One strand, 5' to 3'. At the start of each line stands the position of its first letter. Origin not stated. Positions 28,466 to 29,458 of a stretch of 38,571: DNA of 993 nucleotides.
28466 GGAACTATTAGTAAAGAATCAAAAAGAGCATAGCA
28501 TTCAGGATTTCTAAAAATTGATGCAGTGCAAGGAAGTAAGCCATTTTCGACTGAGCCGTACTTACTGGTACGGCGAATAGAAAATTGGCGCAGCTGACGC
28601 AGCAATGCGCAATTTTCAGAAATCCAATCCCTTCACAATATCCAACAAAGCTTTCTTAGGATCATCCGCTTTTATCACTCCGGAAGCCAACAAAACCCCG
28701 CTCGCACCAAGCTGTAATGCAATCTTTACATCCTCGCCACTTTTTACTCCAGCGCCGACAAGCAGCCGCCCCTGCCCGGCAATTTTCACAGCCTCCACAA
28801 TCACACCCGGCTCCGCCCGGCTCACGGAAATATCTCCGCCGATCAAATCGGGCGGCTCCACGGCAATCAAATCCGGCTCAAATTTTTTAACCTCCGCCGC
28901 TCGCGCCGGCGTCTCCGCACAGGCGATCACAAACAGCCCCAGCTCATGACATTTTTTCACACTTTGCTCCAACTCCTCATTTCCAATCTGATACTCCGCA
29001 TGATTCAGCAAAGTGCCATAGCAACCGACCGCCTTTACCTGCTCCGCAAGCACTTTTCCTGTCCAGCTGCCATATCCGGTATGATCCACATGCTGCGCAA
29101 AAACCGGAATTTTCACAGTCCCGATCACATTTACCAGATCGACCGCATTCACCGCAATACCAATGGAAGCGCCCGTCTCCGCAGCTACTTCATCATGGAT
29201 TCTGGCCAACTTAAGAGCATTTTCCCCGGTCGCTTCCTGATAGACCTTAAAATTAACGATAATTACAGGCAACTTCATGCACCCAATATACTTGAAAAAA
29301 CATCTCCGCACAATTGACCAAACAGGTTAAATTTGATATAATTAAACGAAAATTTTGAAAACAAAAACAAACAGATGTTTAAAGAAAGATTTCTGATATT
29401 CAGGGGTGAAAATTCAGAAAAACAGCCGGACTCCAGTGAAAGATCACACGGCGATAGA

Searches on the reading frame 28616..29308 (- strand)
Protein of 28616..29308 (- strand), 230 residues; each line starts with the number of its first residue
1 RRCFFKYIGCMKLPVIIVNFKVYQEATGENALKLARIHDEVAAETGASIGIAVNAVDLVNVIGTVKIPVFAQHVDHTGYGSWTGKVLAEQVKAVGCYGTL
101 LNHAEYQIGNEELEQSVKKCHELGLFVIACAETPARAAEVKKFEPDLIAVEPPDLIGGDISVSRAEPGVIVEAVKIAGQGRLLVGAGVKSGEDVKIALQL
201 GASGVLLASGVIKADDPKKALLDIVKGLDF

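Call 12: search_protein_families(library=pfam, proteins=[window:28616-29308:-])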
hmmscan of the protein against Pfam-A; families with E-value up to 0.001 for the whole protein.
window:28616-29308:- (230 aa): 2 families
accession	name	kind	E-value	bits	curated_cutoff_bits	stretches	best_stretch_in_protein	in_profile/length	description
PF00121.24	TIM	-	7.9e-32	111.1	20.1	1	14-226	1-243/245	Triosephosphate isomerase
PF05690.20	ThiG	-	0.00026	20.9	23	1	182-219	178-215/247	Thiazole biosynthesis protein ThiG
